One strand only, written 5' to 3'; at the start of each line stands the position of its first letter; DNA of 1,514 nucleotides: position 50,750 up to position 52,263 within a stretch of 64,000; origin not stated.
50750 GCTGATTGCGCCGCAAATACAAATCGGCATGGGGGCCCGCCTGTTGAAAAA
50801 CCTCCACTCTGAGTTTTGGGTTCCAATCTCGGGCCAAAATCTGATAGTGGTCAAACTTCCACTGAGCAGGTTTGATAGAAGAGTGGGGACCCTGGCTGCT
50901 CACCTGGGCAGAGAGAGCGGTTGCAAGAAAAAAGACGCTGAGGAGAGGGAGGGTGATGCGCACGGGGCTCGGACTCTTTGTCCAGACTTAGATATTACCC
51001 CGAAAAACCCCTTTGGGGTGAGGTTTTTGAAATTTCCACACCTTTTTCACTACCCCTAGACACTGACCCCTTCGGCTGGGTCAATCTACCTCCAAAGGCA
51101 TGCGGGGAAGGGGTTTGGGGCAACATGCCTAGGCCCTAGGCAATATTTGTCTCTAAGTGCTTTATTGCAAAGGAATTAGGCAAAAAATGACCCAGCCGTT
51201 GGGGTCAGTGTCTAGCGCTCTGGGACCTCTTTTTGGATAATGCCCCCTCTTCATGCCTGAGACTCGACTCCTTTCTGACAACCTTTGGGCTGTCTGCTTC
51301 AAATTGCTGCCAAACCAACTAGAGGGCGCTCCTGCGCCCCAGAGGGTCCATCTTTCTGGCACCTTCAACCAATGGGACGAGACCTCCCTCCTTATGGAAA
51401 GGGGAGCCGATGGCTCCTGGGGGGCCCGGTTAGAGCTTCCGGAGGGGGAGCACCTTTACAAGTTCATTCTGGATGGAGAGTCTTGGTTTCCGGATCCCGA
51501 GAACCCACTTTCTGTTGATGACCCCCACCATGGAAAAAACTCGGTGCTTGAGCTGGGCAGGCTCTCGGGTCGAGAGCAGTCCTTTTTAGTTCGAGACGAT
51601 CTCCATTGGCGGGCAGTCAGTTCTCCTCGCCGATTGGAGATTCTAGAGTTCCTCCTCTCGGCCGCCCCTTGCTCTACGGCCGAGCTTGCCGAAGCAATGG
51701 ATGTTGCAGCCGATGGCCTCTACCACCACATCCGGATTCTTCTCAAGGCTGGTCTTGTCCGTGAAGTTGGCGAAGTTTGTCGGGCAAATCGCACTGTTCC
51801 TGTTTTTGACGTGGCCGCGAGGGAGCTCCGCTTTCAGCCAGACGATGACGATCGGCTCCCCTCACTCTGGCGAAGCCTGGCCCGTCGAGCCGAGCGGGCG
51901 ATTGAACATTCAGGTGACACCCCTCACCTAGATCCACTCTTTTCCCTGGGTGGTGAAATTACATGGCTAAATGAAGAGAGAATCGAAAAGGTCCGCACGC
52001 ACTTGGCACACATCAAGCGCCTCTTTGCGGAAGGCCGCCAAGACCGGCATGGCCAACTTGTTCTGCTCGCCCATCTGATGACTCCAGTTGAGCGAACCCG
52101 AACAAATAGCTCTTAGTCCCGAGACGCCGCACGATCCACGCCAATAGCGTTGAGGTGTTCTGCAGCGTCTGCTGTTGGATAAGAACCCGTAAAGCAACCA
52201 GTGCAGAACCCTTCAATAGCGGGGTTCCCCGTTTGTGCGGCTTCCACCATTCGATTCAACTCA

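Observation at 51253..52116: CBM48 glycogen-binding module fused to an ArsR-type HTH: candidate polysaccharide-sensing transcription factor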

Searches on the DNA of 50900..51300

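Call 60: search_rna_families(source=window, start=50900, end=51300, threshold=evalue, max_evalue=1)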
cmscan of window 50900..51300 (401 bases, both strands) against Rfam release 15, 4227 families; matches with E-value up to 1: 0.
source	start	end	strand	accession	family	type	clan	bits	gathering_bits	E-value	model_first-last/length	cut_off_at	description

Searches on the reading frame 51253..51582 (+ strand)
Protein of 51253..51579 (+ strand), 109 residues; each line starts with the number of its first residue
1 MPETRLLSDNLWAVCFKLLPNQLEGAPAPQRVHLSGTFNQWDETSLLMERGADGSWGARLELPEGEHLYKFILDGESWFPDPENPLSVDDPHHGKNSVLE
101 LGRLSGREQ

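Call 26: search_solved_structures(query=window:51253-51579:+, max_evalue=0.01, show_alignments=3)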
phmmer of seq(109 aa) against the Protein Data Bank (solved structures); distinct sequences matched with E-value up to 0.01: 19.
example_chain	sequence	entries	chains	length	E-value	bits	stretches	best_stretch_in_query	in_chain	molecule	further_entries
1z0n_A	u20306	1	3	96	3.1e-10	43.5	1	29-89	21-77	5'-AMP-activated protein kinase, beta-1 subunit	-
1z0m_A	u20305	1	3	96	3.8e-10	43.2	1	29-89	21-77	5'-AMP-activated protein kinase, beta-1 subunit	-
4yef_A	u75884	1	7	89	3.9e-10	43.1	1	29-88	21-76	5'-AMP-activated protein kinase subunit beta-1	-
6e4t_B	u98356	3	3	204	1.7e-09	41.1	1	29-88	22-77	5'-AMP-activated protein kinase subunit beta-1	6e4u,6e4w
4qfg_B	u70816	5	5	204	1.9e-09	41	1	29-88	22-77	5'-AMP-activated protein kinase subunit beta-1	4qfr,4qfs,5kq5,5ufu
4zhx_B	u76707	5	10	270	1.9e-09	40.9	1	29-88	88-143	5'-AMP-activated protein kinase subunit beta-1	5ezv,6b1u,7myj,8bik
4cfe_B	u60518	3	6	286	2.1e-09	40.8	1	29-88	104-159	5'-AMP-ACTIVATED PROTEIN KINASE SUBUNIT BETA-1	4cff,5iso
5t5t_B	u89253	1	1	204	2.5e-09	40.5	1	29-88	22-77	5'-AMP-activated protein kinase subunit beta-1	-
6c9f_B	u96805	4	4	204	2.6e-09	40.5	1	29-88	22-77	5'-AMP-activated protein kinase subunit beta-1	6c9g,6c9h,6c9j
4y0g_A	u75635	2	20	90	2.8e-09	40.4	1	23-87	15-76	5'-AMP-activated protein kinase subunit beta-2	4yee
2f15_A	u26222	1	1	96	3.2e-09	40.2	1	24-87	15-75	5'-AMP-activated protein kinase, beta-2 subunit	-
2lu3_A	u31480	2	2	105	3.7e-09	40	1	23-87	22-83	5'-AMP-activated protein kinase subunit beta-2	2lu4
4rer_B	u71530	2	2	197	1.5e-08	38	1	27-87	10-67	5'-AMP-activated protein kinase subunit beta-2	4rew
7jhg_B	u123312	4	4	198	1.5e-08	38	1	26-87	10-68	5'-AMP-activated protein kinase subunit beta-2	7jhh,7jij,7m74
6b2e_B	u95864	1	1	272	1.8e-08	37.8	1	24-87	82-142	5'-AMP-activated protein kinase subunit beta-2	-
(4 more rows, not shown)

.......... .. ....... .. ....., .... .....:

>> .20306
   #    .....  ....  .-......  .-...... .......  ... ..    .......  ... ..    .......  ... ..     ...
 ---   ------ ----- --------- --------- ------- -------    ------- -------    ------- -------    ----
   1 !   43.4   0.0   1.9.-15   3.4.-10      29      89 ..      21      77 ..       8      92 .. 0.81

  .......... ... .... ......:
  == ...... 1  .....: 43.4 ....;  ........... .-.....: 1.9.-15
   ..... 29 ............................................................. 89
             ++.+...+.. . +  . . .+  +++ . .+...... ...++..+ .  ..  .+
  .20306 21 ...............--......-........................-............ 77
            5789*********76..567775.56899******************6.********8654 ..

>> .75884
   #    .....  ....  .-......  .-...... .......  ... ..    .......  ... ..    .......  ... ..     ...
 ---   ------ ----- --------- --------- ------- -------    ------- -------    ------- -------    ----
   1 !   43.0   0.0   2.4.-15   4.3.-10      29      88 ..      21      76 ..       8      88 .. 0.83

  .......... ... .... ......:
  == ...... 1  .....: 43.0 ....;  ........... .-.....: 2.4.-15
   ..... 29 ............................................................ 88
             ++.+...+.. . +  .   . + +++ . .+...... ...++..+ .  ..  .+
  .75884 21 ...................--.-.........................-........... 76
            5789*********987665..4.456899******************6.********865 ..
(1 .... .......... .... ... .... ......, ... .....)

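Call 80: find_homologous_proteins(query=A6, max_evalue=0.000001)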
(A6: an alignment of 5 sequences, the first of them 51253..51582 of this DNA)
Query A6 (5 sequences) (110 aa, profile of the alignment): 303 proteins with E <= 0.000001 among 8000 candidates; the best 120 are listed.
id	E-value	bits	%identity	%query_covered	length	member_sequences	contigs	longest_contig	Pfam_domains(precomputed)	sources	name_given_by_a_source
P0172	3.6e-26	109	44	50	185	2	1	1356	PF16561.12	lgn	-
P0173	8.7e-26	108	39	52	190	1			PF16561.12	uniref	uniref:5'-AMP-activated protein kinase subunit beta-1 n=1 Tax=Leptobrachium leishanense TaxID=445787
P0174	7.7e-25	105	44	52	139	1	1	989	PF16561.12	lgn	-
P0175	1.8e-24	104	42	52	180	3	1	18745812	PF16561.12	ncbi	ncbi:hypothetical protein FKM82_005092 [Ascaphus truei]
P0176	1.2e-23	101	42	52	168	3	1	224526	PF16561.12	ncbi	ncbi:hypothetical protein CRUP_038475, partial [Coryphaenoides rupestris]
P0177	1.2e-23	101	42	52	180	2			PF16561.12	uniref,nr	uniref:5'-AMP-activated protein kinase subunit beta-1a n=1 Tax=Gasterosteus aculeatus aculeatus TaxI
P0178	2.7e-22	97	34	75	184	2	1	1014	PF16561.12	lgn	-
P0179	4.6e-22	96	43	48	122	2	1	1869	PF16561.12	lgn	-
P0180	1.5e-21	94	46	83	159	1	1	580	PF02922.25,PF16561.12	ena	-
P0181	1.6e-21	94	32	75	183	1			PF16561.12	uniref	uniref:5'-AMP-activated protein kinase subunit beta-1 n=1 Tax=Myotis lucifugus TaxID=59463 RepID=G1Q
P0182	2.9e-21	93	36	71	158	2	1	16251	PF16561.12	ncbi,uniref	ncbi:5'-AMP-activated protein kinase subunit beta-2, partial [Python bivittatus]|uniref:5'-AMP-activ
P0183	3.2e-21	93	35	76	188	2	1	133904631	PF02922.25,PF16561.12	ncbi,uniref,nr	ncbi:5'-AMP-activated protein kinase subunit beta-1-like [Thalassophryne amazonica]|uniref:5'-AMP-ac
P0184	7.7e-21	92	42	56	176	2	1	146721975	PF16561.12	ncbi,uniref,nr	ncbi:protein kinase, AMP-activated, beta 1 non-catalytic subunit, isoform CRA_a [Mus musculus]|unire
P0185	1.0e-20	92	42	52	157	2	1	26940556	PF16561.12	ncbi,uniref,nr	ncbi:5'-AMP-activated protein kinase subunit beta-1 [Larimichthys crocea]|uniref:5'-AMP-activated pr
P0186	1.8e-20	91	43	56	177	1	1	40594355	PF16561.12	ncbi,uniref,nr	ncbi:protein kinase AMP-activated non-catalytic subunit beta 1 [Rhinolophus ferrumequinum]|uniref:5'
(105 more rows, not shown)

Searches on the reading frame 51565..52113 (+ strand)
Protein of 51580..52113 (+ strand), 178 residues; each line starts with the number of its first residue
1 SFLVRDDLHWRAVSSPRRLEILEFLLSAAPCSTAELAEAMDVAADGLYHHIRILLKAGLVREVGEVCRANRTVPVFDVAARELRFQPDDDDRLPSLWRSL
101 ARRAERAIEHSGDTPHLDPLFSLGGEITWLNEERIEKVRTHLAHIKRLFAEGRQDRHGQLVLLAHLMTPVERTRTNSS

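Call 27: search_solved_structures(query=window:51580-52113:+, max_evalue=1, show_alignments=2)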
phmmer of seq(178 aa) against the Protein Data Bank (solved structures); distinct sequences matched with E-value up to 1: 15.
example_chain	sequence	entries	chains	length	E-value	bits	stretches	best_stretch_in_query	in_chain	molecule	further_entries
9qkx_A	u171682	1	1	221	0.0014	21.8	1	34-156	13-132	Chains: A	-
1ub9_A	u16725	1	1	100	0.0021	21.2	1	12-80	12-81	Hypothetical protein PH1061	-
7p6f_AAA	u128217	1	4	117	0.014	18.6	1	10-66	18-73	Transcriptional regulator SrnR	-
2lkp_A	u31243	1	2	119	0.023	17.8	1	11-72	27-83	HTH-type transcriptional regulator NmtR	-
4g6q_A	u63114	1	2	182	0.025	17.7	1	15-119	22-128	Putative uncharacterized protein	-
6j05_A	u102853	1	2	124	0.045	16.9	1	11-75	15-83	Transcriptional regulator ArsR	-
8qkf_A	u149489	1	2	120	0.055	16.6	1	11-61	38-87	ArsR family transcriptional regulator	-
3f6o_A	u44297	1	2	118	0.077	16.1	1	10-63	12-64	Probable transcriptional regulator, ArsR family protein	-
2p4w_A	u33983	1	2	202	0.11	15.6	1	20-65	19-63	Transcriptional regulatory protein arsR family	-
6j0e_A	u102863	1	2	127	0.19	14.8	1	11-65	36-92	Arsenic responsive repressor ArsR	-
2htj_A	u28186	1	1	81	0.28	14.3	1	19-62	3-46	P fimbrial regulatory protein KS71A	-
4k2e_A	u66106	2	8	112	0.46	13.6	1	11-66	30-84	Transcriptional activator HlyU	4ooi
9t6r_A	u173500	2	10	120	0.69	13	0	11-62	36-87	Lmo1102 protein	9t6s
1r22_A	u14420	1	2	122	0.75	12.9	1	12-60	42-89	Transcriptional repressor smtB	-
1sfx_A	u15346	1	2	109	0.86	12.7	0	15-62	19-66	Conserved hypothetical protein AF2008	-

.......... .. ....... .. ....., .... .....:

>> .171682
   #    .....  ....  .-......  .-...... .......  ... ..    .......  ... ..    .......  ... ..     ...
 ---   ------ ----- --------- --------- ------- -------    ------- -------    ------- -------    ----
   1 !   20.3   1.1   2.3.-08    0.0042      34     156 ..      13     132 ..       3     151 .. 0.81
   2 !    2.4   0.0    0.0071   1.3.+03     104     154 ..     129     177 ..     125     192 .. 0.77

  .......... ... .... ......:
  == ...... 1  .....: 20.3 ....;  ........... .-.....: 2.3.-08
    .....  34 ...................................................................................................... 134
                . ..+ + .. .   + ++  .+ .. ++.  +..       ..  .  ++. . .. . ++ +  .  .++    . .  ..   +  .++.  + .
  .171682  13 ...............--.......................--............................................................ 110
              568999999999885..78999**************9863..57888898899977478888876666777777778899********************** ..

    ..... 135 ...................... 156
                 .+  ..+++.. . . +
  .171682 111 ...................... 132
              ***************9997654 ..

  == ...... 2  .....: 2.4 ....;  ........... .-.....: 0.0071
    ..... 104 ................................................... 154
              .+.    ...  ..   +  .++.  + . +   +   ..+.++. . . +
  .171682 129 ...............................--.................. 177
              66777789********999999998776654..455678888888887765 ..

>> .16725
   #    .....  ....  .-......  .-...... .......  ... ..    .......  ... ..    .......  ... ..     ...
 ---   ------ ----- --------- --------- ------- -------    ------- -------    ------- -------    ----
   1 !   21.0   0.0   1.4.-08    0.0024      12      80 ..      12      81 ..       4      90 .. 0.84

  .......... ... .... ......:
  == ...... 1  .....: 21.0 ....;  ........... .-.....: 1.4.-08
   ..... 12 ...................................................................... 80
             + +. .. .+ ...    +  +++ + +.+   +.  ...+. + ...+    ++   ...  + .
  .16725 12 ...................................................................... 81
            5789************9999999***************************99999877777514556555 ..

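Call 30: find_homologous_proteins(query=A2, max_evalue=0.00001)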
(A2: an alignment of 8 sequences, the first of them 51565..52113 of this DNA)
Query A2 (8 sequences) (183 aa, profile of the alignment): 20 proteins with E <= 0.00001 among 8000 candidates.
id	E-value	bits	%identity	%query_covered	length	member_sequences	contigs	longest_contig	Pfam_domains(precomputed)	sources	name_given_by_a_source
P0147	8.5e-85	301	35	99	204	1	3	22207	PF12840.14,PF25212.3,PF01022.27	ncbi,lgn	-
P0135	6.6e-81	289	38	100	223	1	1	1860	PF12840.14,PF01022.27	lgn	-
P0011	3.2e-80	286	36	90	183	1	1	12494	PF12840.14,PF25212.3,PF01022.27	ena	-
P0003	8.7e-78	278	60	99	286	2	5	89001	PF12840.14,PF16561.12,PF01022.27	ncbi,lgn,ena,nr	ncbi:MAG: helix-turn-helix domain-containing protein [Planctomycetes bacterium]|nr:helix-turn-helix 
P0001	4.4e-77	276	100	100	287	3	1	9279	PF02922.25,PF12840.14,PF25212.3,PF16561.12,PF01022.27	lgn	-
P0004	4.1e-76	273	59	100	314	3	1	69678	PF12840.14,PF25212.3,PF16561.12,PF01022.27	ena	-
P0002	7.4e-76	272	71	99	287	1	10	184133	PF12840.14,PF25212.3,PF16561.12,PF01022.27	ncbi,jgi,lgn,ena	-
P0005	3.9e-75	270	56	100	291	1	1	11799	PF02922.25,PF12840.14,PF16561.12,PF01022.27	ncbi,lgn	-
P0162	7.8e-73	262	35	99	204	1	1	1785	PF12840.14,PF01022.27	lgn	-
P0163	1.3e-72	262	41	99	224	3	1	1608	PF12840.14,PF25212.3,PF01022.27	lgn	-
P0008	1.9e-70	255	64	90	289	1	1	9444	PF02922.25,PF12840.14,PF25212.3,PF16561.12,PF01022.27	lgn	-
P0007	6.2e-70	253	57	98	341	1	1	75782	PF12840.14,PF16561.12,PF22058.3,PF01022.27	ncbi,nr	ncbi:MAG: ArsR family transcriptional regulator [Planctomycetota bacterium]|nr:MAG: ArsR family tran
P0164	9.4e-68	246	38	93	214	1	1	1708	PF12840.14,PF25212.3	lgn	-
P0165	1.0e-66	242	33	97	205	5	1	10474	-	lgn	-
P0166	7.5e-60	220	39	93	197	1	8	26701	PF12840.14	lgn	-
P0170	1.6e-21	95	38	45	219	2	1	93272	PF12840.14,PF25212.3,PF01022.27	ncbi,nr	ncbi:MAG: helix-turn-helix transcriptional regulator [Phycisphaerales bacterium]|nr:helix-turn-helix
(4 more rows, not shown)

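Call 33: find_encoding_contigs(protein=P0166, flank=8000, max_places=1)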
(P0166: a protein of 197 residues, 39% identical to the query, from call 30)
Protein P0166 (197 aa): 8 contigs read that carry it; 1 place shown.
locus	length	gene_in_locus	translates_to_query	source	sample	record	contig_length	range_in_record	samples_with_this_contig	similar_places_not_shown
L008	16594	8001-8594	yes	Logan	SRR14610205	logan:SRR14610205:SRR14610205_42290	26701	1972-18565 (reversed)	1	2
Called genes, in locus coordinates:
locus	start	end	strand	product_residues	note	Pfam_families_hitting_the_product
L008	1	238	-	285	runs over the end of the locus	PF02569:Pantoate_ligase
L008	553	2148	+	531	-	PF13243:SQHop_cyclase_C (faint)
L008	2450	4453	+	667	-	PF23381:Beta-prop_IFT122_1st, PF24807:WD40_CDC20-Fz, PF24814:WD40_Prp19, PF25174:Beta-prop_THOC3, PF25175:Beta-prop_WDR5, PF25391:WD40_Gbeta, PF23381:Beta-prop_IFT122_1st, PF23414:Beta-prop_EML_2, +24 more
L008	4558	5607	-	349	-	PF00108:Thiolase_N, PF08545:ACP_syn_III, PF08541:ACP_syn_III_C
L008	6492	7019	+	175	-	-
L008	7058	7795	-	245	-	PF26351:DUF8091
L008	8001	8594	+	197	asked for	PF12840:HTH_20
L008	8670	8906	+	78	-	-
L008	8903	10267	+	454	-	PF14684:Tricorn_C1, PF03572:Peptidase_S41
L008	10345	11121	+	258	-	PF04788:DUF620 (faint)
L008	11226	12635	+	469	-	PF13520:AA_permease_2, PF00324:AA_permease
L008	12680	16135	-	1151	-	PF00930:DPPIV_N (faint), PF14583:Pectate_lyase22 (faint), PF26549:Tricorn_N, PF26550:Tricorn_2nd, PF07676:PD40, PF26550:Tricorn_2nd, PF14684:Tricorn_C1, PF03572:Peptidase_S41, +1 more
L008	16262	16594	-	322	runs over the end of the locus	-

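Call 45: find_encoding_contigs(protein=P0170, flank=6000, max_places=1)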
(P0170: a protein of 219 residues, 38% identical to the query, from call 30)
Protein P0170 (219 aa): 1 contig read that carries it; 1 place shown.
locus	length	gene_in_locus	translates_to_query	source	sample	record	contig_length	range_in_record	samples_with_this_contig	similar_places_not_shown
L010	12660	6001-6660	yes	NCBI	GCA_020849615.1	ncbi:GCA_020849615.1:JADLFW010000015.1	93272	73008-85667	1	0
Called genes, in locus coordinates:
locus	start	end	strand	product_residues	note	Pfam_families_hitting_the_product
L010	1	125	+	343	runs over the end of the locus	PF00484:Pro_CA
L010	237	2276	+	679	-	PF16334:DUF4964, PF17168:DUF5127, PF16335:GtaA_6_Hairpin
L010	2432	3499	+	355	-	PF07224:Chlorophyllase (weak), PF03403:PAF-AH_p_II (weak)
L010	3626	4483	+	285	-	-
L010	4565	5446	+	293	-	-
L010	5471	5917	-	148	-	-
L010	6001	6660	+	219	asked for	PF12840:HTH_20, PF25212:HVO_A0114, PF01022:HTH_5 (weak)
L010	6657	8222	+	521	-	PF13650:Asp_protease_2, PF13975:gag-asp_proteas (weak)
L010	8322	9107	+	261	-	PF06167:Peptidase_M90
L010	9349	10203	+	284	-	-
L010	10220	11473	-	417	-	PF08442:ATP-grasp_2, PF13549:ATP-grasp_5 (weak), PF24948:Citrate_synth_N, PF00549:Ligase_CoA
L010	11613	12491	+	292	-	PF07963:N_methyl (weak), PF07596:SBP_bac_10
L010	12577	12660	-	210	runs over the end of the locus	PF00697:PRAI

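Call 46: find_encoding_contigs(protein=P0165, flank=6000, max_places=1)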
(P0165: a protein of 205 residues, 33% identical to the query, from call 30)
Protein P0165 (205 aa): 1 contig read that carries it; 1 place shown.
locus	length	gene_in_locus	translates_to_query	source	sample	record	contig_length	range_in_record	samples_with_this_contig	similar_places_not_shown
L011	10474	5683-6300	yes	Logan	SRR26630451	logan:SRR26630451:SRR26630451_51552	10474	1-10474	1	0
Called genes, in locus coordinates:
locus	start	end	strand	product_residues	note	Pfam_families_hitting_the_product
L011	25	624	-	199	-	-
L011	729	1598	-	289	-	PF02621:VitK2_biosynth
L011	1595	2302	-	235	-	-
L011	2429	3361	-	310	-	PF03193:RsgA_GTPase (weak), PF01926:MMR_HSR1, PF02421:FeoB_N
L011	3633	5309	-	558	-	PF01432:Peptidase_M3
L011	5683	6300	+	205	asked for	-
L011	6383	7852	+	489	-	PF14684:Tricorn_C1, PF03572:Peptidase_S41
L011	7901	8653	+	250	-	-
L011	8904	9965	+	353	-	PF00155:Aminotran_1_2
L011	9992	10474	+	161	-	?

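Call 51: find_related_loci(query=A2, collection=genome_contigs, flank=4000)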
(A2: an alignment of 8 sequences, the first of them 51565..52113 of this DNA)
Query A2 (183 aa) in genome_contigs; peptide patterns used: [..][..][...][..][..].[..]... (x = any residue, [..] = any of these).
16 stretches matched a pattern; 8 encode a relative of the query (tblastn E <= 1e-3); 8 distinct loci.
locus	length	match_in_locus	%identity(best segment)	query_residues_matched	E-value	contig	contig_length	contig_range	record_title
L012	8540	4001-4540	60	1-181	2e-63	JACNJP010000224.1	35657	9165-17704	MAG: Planctomycetota bacterium isolate NIOZ-UU38 NIOZ-UU_NODE_1248_length_35657_cov_6.73266, whole genome shotgun sequen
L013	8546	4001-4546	56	1-183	3e-60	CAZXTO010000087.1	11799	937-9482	MAG TPA_asm: uncultured Planctomycetales bacterium isolate SRP167671_co2_171 genome assembly, contig: NODE_7024_length_1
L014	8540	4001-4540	57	1-181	1e-58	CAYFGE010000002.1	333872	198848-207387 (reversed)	MAG TPA_asm: uncultured Planctomycetales bacterium isolate ERP019367_co1_101 genome assembly, contig: NODE_38_length_333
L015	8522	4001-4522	57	1-175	1e-55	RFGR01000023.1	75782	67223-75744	MAG: Planctomycetota bacterium isolate J029 k99_162409, whole genome shotgun sequence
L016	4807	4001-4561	38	3-179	5e-33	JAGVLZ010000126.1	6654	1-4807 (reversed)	MAG: Phycisphaerales bacterium isolate SW_45 c_000000066551, whole genome shotgun sequence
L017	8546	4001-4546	71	1-182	9e-79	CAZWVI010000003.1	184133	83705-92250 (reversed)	MAG TPA_asm: uncultured Planctomycetales bacterium isolate binchicken_co147_328 genome assembly, contig: NODE_84_length_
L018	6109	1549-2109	37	7-183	2e-28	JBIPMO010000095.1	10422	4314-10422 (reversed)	MAG: Phycisphaerales bacterium isolate ME2016-09-23_3300044730_group7_bin33 Rohwer_bin1614_scaffold_6368_c1, whole genom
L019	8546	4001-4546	59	1-183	7e-65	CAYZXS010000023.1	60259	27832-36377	MAG TPA_asm: uncultured Planctomycetales bacterium isolate binchicken_co65_372 genome assembly, contig: NODE_1893_length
